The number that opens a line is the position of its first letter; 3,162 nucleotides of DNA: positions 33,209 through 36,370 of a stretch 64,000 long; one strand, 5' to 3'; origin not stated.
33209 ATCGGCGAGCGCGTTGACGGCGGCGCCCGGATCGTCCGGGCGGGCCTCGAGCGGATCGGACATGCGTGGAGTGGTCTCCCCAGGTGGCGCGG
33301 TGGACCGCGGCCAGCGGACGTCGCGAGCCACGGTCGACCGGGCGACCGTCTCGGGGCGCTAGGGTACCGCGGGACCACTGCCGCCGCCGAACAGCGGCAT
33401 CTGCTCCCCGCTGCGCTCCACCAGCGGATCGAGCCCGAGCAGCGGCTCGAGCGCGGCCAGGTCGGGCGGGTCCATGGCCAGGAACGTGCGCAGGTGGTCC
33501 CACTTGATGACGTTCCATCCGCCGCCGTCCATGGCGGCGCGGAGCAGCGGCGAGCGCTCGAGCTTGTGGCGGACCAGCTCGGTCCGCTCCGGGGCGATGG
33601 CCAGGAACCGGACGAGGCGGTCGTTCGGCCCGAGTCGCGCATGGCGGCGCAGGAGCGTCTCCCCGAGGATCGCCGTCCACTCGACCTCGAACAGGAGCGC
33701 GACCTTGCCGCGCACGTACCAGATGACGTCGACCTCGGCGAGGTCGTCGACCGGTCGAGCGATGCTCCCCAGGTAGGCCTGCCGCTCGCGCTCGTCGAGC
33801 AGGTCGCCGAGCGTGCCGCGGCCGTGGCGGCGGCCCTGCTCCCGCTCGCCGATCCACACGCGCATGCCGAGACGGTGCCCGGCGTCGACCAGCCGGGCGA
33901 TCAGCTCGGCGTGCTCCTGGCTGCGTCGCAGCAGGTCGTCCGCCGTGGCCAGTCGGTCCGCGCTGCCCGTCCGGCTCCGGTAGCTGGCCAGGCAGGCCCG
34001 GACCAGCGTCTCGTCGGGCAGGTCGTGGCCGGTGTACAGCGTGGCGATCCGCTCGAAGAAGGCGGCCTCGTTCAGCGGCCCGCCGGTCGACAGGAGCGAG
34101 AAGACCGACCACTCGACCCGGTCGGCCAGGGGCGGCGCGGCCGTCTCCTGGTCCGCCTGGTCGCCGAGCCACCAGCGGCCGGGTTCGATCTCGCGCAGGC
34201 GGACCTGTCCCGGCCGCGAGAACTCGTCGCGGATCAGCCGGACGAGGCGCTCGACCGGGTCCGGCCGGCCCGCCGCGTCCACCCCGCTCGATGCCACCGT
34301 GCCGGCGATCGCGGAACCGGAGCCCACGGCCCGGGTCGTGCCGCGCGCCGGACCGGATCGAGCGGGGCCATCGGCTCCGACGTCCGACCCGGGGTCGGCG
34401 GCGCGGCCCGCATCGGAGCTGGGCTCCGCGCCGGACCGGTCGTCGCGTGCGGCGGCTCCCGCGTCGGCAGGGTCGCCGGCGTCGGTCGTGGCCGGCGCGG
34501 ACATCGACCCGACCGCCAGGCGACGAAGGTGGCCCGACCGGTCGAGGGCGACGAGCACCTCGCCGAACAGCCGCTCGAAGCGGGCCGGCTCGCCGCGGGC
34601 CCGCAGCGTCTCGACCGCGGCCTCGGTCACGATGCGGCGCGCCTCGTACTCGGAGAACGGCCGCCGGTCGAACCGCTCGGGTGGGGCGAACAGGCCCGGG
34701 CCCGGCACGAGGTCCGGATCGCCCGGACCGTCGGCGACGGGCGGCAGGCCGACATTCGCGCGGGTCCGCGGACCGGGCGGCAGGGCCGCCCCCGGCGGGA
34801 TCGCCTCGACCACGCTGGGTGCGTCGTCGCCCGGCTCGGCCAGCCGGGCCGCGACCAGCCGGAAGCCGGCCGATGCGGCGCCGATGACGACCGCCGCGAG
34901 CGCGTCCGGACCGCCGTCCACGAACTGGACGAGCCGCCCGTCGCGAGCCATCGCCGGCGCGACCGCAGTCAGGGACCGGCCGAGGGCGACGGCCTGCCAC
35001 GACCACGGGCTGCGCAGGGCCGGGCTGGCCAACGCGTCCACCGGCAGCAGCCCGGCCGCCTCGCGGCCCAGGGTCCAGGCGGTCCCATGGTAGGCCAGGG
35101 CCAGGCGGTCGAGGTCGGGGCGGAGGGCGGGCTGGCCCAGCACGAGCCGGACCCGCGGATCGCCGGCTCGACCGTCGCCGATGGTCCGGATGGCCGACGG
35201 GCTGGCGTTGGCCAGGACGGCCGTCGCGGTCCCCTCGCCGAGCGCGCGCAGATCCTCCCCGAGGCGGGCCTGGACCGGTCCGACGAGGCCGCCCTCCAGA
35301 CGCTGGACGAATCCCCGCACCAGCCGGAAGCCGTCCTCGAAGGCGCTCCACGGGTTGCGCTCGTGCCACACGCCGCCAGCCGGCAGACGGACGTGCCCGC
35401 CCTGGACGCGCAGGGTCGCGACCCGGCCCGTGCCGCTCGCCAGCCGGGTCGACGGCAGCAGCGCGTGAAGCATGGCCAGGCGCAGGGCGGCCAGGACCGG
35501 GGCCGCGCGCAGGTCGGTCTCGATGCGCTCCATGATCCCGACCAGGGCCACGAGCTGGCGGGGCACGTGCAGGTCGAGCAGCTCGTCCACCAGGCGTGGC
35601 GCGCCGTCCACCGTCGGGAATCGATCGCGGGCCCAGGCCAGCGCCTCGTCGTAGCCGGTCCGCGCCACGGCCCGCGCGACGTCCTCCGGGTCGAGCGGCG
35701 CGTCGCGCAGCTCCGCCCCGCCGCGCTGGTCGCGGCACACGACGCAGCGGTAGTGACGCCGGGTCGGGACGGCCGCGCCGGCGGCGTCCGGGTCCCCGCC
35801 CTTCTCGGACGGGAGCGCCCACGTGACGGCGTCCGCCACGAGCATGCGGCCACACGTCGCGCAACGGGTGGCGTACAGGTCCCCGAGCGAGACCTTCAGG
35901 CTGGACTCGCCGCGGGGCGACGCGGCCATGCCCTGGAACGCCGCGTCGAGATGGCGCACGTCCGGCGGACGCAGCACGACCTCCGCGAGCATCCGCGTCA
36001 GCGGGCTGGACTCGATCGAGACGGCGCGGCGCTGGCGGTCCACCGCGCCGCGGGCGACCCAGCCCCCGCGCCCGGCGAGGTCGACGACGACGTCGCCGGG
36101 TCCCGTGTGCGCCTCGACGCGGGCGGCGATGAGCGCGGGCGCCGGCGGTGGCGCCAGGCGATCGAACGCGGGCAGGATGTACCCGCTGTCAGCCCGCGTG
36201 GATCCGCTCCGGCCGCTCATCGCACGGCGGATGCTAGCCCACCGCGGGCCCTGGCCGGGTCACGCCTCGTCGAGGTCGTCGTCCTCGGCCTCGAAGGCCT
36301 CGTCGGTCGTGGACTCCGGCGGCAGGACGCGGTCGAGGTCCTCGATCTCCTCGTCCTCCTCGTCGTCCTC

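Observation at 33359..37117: Orphan two-gene operon: TPR/beta-barrel protein with poly-acidic tail plus a 953-aa degenerate-methyltransferase/Zn-ribbon/nuclease-like protein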

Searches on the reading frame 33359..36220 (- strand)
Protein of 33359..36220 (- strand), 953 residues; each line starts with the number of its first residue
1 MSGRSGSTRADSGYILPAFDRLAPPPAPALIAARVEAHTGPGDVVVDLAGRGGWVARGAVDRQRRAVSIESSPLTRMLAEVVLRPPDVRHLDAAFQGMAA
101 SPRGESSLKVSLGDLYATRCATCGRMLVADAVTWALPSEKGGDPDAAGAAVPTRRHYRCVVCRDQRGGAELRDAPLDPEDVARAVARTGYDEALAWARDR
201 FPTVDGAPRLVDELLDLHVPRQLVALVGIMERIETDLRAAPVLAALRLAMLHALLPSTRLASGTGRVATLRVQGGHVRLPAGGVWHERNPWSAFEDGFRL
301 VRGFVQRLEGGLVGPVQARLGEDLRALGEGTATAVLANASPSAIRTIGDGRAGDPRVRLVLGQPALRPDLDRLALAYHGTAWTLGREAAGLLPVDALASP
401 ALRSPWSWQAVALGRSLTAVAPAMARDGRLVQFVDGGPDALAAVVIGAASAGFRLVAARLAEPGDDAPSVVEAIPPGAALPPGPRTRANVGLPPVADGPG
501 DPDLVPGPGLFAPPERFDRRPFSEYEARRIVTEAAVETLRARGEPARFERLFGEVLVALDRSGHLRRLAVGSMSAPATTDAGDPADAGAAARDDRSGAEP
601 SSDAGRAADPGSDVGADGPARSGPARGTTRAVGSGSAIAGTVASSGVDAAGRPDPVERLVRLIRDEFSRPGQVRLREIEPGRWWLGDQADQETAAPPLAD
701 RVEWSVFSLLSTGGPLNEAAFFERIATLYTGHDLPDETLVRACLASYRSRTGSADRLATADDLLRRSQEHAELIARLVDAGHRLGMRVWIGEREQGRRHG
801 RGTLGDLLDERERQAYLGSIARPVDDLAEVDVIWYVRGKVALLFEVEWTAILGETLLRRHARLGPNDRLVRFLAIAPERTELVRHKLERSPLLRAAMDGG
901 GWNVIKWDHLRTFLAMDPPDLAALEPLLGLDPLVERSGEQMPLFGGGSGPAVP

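Call 5: search_protein_families(library=pfam, proteins=[window:33359-36220:-], max_evalue=1)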
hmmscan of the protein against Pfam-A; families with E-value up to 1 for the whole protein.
window:33359-36220:- (953 aa): 0 families

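Call 6: search_protein_families(library=ncbifam, proteins=[window:33359-36220:-], max_evalue=1)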
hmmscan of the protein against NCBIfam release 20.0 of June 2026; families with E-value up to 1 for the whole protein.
window:33359-36220:- (953 aa): 0 families

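Call 7: search_protein_families(library=padloc, proteins=[window:33359-36220:-], max_evalue=1)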
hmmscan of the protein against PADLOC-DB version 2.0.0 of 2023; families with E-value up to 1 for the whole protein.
window:33359-36220:- (953 aa): 2 families
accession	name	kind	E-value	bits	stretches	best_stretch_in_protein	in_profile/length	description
PDLC03534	REase_II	-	0.00035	17.8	1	769-878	177-292/351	Type II restriction enzyme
PDLC03325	MTase_II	-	0.033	10.9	1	35-98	85-148/426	Type II methyltransferase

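Call 10: find_homologous_proteins(query=window:33359-36220:-)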
Query window:33359-36220:- (953 aa): 1468 proteins with E <= 0.001 among 8000 candidates; the best 120 are listed.
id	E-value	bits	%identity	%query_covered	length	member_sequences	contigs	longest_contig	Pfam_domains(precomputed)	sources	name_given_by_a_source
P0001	0.0e+0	2089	100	100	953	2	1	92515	PF27126.1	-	-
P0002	0.0e+0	1619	82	62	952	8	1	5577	PF27126.1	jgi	jgi:hypothetical protein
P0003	0.0e+0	1618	79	100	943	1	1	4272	PF27126.1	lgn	-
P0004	0.0e+0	1603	78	100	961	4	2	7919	PF27126.1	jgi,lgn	-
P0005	0.0e+0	1599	78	100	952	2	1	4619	PF27126.1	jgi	jgi:hypothetical protein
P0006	0.0e+0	1592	78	100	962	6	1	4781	PF27126.1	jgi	jgi:hypothetical protein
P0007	0.0e+0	1589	78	100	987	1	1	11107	PF27126.1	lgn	-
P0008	0.0e+0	1585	77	100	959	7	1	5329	PF27126.1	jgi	jgi:hypothetical protein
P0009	0.0e+0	1580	77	100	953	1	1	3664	PF27126.1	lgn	-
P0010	0.0e+0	1576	76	100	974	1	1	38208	PF27126.1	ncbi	-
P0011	0.0e+0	1563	75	100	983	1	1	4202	PF27126.1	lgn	-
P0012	0.0e+0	1560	76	100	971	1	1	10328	PF27126.1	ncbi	-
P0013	0.0e+0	1516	74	100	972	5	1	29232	PF27126.1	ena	-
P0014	0.0e+0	1415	70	99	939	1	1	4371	PF27126.1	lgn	-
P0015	0.0e+0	1400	69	99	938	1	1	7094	PF27126.1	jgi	-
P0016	0.0e+0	1397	70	99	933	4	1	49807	PF27126.1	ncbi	ncbi:MAG: hypothetical protein ACXW4T_00145 [Candidatus Limnocylindrales bacterium]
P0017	0.0e+0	1395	70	98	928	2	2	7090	PF27126.1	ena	-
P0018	0.0e+0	1389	69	99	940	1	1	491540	PF27126.1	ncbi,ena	-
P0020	0.0e+0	1385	69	99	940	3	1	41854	PF27126.1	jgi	jgi:hypothetical protein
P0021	0.0e+0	1381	69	99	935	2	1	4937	PF27126.1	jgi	jgi:hypothetical protein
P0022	0.0e+0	1378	69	99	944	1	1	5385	PF27126.1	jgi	jgi:hypothetical protein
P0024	0.0e+0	1375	69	99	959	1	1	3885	PF27126.1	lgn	-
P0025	0.0e+0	1375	68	99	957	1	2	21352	PF27126.1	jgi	jgi:hypothetical protein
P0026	0.0e+0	1375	68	99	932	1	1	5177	PF27126.1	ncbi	ncbi:MAG TPA: hypothetical protein VIB02_03235 [Candidatus Limnocylindrales bacterium]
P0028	0.0e+0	1374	70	99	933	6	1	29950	PF27126.1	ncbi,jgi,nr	ncbi:MAG TPA: hypothetical protein VHK05_01905 [Candidatus Limnocylindrales bacterium]|jgi:hypotheti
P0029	0.0e+0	1372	68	99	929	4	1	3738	PF27126.1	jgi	jgi:hypothetical protein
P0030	0.0e+0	1371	68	99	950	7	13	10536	PF27126.1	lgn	-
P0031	0.0e+0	1370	69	99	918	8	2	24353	PF27126.1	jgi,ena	jgi:hypothetical protein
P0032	0.0e+0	1370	68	99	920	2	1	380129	PF27126.1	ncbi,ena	-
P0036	0.0e+0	1367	68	99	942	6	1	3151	PF27126.1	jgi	jgi:hypothetical protein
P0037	0.0e+0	1366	67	99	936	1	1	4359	PF27126.1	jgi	jgi:hypothetical protein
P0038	0.0e+0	1366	68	99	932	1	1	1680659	PF27126.1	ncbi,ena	-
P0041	0.0e+0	1365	68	99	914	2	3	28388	PF27126.1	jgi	jgi:hypothetical protein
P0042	0.0e+0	1365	67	99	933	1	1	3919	PF27126.1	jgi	jgi:hypothetical protein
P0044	0.0e+0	1364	72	31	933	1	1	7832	PF27126.1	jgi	jgi:hypothetical protein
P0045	0.0e+0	1363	68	99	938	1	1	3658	PF27126.1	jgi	jgi:hypothetical protein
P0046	0.0e+0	1362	69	99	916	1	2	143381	PF27126.1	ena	-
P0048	0.0e+0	1362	69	99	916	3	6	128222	PF27126.1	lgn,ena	-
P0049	0.0e+0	1362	69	99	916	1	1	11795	PF27126.1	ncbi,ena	-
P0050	0.0e+0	1362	68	99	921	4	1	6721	PF27126.1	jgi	jgi:hypothetical protein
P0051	0.0e+0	1361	68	99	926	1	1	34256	PF27126.1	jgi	jgi:hypothetical protein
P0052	0.0e+0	1361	69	99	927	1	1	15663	PF27126.1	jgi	jgi:hypothetical protein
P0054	0.0e+0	1360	68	99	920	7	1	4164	PF27126.1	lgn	-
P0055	0.0e+0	1360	68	99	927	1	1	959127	PF27126.1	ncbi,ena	-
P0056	0.0e+0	1360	68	99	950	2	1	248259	PF27126.1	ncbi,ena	-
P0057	0.0e+0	1360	68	99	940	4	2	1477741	PF27126.1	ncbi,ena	-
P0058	0.0e+0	1360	69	96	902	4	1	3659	PF27126.1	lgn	-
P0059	0.0e+0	1359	68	99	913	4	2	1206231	PF27126.1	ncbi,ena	-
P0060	0.0e+0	1359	69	99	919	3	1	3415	PF27126.1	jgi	-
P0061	0.0e+0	1359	68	99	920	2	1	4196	PF27126.1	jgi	jgi:hypothetical protein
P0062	0.0e+0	1358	69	99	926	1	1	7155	PF27126.1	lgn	-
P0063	0.0e+0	1358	68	99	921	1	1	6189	PF27126.1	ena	-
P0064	0.0e+0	1358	69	99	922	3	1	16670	PF27126.1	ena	-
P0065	0.0e+0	1357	68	99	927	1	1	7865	PF27126.1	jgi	jgi:hypothetical protein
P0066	0.0e+0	1357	68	99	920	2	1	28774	PF27126.1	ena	-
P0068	0.0e+0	1356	68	99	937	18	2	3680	PF27126.1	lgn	-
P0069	0.0e+0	1356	68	99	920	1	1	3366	PF27126.1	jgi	-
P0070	0.0e+0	1356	67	99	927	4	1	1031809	PF27126.1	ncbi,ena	-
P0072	0.0e+0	1355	67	99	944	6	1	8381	PF27126.1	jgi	jgi:hypothetical protein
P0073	0.0e+0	1353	67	99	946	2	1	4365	PF27126.1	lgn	-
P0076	0.0e+0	1352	68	99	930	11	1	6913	PF27126.1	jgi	jgi:hypothetical protein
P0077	0.0e+0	1352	67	99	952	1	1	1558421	PF27126.1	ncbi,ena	-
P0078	0.0e+0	1352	68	99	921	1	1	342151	PF27126.1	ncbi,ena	-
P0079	0.0e+0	1352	68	99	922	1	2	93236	PF27126.1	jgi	jgi:hypothetical protein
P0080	0.0e+0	1352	68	99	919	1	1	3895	PF27126.1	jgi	jgi:hypothetical protein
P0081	0.0e+0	1352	68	99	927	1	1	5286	PF27126.1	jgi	jgi:hypothetical protein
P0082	0.0e+0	1351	68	99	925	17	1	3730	PF27126.1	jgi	jgi:hypothetical protein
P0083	0.0e+0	1351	67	99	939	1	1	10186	PF27126.1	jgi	jgi:hypothetical protein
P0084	0.0e+0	1350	68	99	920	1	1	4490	PF27126.1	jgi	jgi:hypothetical protein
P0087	0.0e+0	1349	68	99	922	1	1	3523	PF27126.1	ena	-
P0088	0.0e+0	1349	68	99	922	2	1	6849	PF27126.1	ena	-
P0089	0.0e+0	1349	68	99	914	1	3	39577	PF27126.1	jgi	jgi:hypothetical protein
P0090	0.0e+0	1349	68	99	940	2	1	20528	PF27126.1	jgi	jgi:hypothetical protein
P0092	0.0e+0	1348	68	99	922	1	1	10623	PF27126.1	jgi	jgi:hypothetical protein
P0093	0.0e+0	1347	68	99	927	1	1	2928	PF27126.1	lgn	-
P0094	0.0e+0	1347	67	99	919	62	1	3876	PF27126.1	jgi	-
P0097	0.0e+0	1346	68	99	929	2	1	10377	PF27126.1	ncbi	-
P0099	0.0e+0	1345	67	99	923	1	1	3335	PF27126.1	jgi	jgi:hypothetical protein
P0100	0.0e+0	1345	67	99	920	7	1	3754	PF27126.1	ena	-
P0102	0.0e+0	1344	68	99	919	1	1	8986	PF27126.1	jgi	jgi:hypothetical protein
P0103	0.0e+0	1343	68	99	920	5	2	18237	PF27126.1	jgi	jgi:hypothetical protein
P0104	0.0e+0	1343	68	98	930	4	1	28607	PF27126.1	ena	-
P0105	0.0e+0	1343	68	99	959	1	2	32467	PF27126.1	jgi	jgi:hypothetical protein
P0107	0.0e+0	1342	68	99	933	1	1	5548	PF27126.1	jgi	jgi:hypothetical protein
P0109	0.0e+0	1341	68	99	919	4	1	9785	PF27126.1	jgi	jgi:hypothetical protein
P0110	0.0e+0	1341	68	99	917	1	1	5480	PF27126.1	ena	-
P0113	0.0e+0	1339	68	98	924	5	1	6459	PF27126.1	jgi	jgi:hypothetical protein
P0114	0.0e+0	1338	67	99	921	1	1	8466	PF27126.1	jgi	jgi:hypothetical protein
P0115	0.0e+0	1336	71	31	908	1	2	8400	PF27126.1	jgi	jgi:hypothetical protein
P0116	0.0e+0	1334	67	99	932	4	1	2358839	PF27126.1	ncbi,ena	-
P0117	0.0e+0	1334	67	99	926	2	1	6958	PF27126.1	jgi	jgi:hypothetical protein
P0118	0.0e+0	1333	67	99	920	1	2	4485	PF27126.1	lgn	-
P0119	0.0e+0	1333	67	99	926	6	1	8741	PF27126.1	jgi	jgi:hypothetical protein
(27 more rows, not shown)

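Call 16: search_solved_structures(query=A1, max_evalue=10, show_alignments=3)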
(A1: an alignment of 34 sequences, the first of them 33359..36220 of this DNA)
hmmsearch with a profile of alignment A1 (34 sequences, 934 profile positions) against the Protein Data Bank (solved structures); distinct sequences matched with E-value up to 10: 1.
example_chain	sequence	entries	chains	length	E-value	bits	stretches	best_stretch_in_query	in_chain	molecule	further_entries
2zfz_A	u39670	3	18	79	0.32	12.2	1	544-577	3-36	Arginine repressor | Arginine repressor ArgR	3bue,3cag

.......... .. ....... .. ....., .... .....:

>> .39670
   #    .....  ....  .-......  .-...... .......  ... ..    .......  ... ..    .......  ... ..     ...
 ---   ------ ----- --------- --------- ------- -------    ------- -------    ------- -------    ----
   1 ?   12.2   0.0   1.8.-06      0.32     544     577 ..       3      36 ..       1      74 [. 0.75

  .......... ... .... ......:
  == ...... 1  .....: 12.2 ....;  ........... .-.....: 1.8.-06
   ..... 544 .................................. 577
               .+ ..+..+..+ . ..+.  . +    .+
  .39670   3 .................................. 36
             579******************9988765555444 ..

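Call 17: find_encoding_contigs(protein=P0116, flank=8000, max_places=2)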
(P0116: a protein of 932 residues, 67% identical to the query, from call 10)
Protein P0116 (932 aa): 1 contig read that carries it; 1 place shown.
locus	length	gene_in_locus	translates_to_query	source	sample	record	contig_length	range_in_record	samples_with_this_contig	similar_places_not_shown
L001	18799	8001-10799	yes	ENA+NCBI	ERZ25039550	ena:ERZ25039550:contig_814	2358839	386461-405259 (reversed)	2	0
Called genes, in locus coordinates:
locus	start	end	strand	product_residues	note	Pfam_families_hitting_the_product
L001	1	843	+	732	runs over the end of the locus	PF01590:GAF, PF13185:GAF_2, PF13492:GAF_3, PF01590:GAF, PF13185:GAF_2, PF13492:GAF_3, PF13185:GAF_2, PF01590:GAF, +1 more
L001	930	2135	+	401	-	PF01590:GAF, PF13492:GAF_3 (faint), PF00990:GGDEF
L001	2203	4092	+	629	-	PF14716:HHH_8, PF14520:HHH_5, PF14791:DNA_pol_B_thumb, PF02811:PHP (weak)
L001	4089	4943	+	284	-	-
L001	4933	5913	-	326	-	PF02129:Peptidase_S15 (weak), PF00561:Abhydrolase_1, PF12146:Hydrolase_4, PF00326:Peptidase_S9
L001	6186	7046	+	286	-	PF00515:TPR_1 (weak), PF07719:TPR_2 (weak)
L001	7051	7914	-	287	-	PF12867:DinB_2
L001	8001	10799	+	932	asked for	PF27126:NmeDI_C (weak)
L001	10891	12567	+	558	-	PF05960:DUF885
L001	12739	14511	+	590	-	-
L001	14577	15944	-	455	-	PF00890:FAD_binding_2, PF01266:DAO, PF07992:Pyr_redox_2 (faint), PF13454:NAD_binding_9 (faint), PF01593:Amino_oxidase (weak)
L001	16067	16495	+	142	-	PF08570:DUF1761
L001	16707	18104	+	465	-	PF00202:Aminotran_3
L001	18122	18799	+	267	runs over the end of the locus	PF25213:HVO_A0261_N (weak), PF01047:MarR (weak), PF01325:Fe_dep_repress (weak), PF09339:HTH_IclR, PF12802:MarR_2, PF13545:HTH_Crp_2 (weak), PF01614:IclR_C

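Call 18: find_encoding_contigs(protein=P0038, flank=8000, max_places=2)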
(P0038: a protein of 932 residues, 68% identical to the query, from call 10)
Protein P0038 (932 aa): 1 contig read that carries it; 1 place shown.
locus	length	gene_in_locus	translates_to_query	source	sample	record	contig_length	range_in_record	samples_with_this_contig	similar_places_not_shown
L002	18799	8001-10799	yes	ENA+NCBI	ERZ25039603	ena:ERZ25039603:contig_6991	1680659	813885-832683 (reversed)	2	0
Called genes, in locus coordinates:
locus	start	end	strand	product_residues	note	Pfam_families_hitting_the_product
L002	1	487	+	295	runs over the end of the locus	PF05853:BKACE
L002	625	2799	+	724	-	PF01590:GAF, PF13185:GAF_2, PF13492:GAF_3, PF01590:GAF, PF13185:GAF_2, PF13492:GAF_3, PF01590:GAF, PF13185:GAF_2, +1 more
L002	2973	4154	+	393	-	PF01590:GAF, PF13185:GAF_2 (weak), PF13492:GAF_3, PF00990:GGDEF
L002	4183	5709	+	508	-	PF14716:HHH_8, PF14520:HHH_5 (weak), PF14791:DNA_pol_B_thumb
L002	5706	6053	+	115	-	-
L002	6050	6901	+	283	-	-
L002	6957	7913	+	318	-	PF00515:TPR_1 (weak), PF07719:TPR_2 (weak)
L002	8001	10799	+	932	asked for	PF27126:NmeDI_C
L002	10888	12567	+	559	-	PF05960:DUF885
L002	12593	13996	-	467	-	PF00890:FAD_binding_2 (weak), PF01266:DAO, PF03486:HI0933_like (faint), PF07992:Pyr_redox_2 (faint), PF13454:NAD_binding_9 (faint), PF01593:Amino_oxidase (weak)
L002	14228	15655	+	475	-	PF00202:Aminotran_3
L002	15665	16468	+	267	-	PF25213:HVO_A0261_N (weak), PF01047:MarR (weak), PF01325:Fe_dep_repress (weak), PF09339:HTH_IclR, PF12802:MarR_2, PF13545:HTH_Crp_2 (weak), PF01614:IclR_C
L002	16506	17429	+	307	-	PF21088:MS_channel_1st, PF00924:MS_channel_2nd, PF21082:MS_channel_3rd (weak)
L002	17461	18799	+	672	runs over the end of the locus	PF16177:ACAS_N, PF00501:AMP-binding, PF13193:AMP-binding_C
